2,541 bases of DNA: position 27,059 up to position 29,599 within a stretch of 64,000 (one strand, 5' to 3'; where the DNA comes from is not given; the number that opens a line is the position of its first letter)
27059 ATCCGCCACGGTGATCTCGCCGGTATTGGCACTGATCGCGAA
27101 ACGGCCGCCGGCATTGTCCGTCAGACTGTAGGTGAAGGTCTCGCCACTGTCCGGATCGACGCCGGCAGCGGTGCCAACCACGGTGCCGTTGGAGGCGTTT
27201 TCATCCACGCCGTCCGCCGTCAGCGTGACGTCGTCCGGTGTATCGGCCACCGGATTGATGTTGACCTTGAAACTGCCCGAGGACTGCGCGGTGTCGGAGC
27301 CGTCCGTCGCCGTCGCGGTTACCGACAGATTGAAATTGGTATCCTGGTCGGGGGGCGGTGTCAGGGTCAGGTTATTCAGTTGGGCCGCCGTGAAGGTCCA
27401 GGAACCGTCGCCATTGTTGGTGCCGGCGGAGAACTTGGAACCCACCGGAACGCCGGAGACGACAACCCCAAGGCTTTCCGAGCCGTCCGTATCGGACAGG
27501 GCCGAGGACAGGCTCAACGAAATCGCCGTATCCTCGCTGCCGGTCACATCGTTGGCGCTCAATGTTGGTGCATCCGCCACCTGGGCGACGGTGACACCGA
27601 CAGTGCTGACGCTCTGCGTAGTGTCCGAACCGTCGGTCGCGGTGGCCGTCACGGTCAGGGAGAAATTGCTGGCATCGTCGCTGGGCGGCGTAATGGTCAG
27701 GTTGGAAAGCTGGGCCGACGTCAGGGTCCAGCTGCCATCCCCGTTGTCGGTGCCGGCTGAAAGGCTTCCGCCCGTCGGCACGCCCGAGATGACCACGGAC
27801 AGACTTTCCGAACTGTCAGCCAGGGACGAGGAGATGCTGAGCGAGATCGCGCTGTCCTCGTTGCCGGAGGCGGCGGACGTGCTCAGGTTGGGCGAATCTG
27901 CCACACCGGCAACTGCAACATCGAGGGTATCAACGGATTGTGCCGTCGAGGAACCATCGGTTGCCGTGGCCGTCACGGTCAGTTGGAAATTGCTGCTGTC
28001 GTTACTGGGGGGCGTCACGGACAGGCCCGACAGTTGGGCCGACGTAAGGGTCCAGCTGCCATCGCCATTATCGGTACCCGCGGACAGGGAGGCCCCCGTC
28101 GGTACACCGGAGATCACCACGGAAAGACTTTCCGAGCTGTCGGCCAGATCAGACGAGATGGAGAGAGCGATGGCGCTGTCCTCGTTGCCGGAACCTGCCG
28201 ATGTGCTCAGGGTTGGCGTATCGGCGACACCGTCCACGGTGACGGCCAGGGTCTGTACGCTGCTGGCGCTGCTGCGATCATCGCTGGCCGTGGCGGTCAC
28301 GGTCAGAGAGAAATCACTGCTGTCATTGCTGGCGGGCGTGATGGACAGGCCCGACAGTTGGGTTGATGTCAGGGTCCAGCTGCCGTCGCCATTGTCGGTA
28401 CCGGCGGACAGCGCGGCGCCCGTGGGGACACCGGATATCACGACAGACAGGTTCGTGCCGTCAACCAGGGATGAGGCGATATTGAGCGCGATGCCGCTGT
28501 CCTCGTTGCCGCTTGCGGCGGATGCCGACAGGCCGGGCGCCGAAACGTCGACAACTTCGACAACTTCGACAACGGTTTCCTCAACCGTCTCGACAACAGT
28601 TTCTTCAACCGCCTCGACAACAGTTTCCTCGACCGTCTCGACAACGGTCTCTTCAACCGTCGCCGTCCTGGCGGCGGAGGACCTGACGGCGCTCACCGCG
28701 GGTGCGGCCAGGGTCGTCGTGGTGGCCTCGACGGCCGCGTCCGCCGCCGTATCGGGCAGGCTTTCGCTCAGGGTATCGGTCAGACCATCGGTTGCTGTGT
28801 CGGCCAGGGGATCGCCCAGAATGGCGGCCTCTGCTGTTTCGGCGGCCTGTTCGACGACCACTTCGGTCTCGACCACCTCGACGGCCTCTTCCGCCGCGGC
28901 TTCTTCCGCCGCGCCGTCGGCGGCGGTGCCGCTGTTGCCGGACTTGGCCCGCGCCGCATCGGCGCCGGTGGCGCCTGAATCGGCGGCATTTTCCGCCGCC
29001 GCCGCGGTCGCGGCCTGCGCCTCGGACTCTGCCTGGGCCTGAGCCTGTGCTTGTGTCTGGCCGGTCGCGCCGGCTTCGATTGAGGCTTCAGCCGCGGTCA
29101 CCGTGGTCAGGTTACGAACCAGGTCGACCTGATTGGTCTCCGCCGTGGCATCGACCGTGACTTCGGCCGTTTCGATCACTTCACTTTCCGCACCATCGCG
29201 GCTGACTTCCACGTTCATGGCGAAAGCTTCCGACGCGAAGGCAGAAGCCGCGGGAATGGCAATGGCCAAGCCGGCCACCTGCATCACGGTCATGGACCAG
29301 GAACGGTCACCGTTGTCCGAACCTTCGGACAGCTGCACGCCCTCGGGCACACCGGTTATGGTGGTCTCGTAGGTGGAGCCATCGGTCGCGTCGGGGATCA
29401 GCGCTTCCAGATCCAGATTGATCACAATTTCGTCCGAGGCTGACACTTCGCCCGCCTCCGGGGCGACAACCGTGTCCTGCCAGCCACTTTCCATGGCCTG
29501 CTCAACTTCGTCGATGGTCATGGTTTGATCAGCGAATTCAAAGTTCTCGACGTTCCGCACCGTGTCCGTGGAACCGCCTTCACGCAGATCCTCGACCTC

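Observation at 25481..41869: Candidate cell-cycle-regulated, septum-targeted T1SS adhesin system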

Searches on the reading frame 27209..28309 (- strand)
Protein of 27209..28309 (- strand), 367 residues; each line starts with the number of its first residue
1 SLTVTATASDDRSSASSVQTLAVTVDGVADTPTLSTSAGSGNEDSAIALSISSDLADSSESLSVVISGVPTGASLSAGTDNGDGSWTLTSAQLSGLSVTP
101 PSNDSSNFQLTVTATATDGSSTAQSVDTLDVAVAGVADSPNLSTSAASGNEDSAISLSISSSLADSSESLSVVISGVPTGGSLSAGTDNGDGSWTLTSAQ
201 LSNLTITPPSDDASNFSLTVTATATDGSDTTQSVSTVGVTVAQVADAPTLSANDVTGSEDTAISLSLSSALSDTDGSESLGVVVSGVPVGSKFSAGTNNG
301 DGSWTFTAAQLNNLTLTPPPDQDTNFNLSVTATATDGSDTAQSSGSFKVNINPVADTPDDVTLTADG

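Call 80: search_protein_families(library=pfam, proteins=[window:27209-28309:-], max_evalue=1)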
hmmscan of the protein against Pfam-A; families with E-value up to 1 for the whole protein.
window:27209-28309:- (367 aa): 14 families
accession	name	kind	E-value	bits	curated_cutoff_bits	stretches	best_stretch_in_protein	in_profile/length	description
PF17803.7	Cadherin_4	-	8.5e-11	42.7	25.1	3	236-306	2-71/71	Bacterial cadherin-like domain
PF17892.7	Cadherin_5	-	8.9e-09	35.5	26.5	1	245-349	2-97/98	Cadherin-like domain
PF11090.14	Phage_T7_Gp13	-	0.0003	21.5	25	0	71-97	8-34/86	Bacteriophage T7, probable scaffold protein Gp13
PF17963.7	Big_9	-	0.00093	20.5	23.6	2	246-341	2-84/89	Bacterial Ig domain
PF16184.11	Cadherin_3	-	0.0023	18.3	25.5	0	165-234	30-100/106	Cadherin-like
PF00801.26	PKD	-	0.01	16.3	23.5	1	72-125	27-76/80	PKD domain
PF00028.23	Cadherin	-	0.012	16.4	28.8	0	192-241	42-92/93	Cadherin domain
PF00668.25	Condensation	-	0.052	12.7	30.6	1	196-297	206-307/456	Condensation domain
PF25784.1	BigA_N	-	0.055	14.1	24.5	0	187-210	26-49/80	BigA and YdbA N-terminal beta barrel domain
PF12642.13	TpcC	-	0.071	13.3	27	0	187-246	43-100/231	Conjugative transposon protein TcpC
PF20578.4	aBig_2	-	0.11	12.7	27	1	94-131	50-86/89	Atrophied bacterial Ig domain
PF13999.11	MarB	-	0.12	12.7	27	0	200-229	26-55/65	MarB protein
PF22352.2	K319L-like_PKD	-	0.26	11.8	27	0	82-119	38-75/84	K319L-like, PKD domain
PF19079.5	CFSR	-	0.86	10.3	27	0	79-89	12-22/49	Collagen-flanked surface repeat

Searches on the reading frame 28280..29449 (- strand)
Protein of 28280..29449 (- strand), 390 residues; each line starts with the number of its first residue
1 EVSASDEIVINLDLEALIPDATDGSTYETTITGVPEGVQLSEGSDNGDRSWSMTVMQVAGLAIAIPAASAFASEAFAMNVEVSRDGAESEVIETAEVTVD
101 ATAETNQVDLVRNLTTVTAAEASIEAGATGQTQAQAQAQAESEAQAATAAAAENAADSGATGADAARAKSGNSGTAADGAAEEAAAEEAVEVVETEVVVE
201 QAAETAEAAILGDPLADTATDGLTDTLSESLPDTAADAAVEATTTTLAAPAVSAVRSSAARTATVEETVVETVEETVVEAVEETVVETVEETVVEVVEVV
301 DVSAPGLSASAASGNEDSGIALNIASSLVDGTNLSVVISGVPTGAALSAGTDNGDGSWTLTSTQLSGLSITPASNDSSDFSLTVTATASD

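Call 80: search_protein_families(library=pfam, proteins=[window:28280-29449:-], max_evalue=1)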
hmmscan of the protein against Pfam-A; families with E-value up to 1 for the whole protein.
window:28280-29449:- (390 aa): 1 family
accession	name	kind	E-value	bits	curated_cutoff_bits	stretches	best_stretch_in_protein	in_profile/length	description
PF11090.14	Phage_T7_Gp13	-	0.045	14.6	25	0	343-369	8-34/86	Bacteriophage T7, probable scaffold protein Gp13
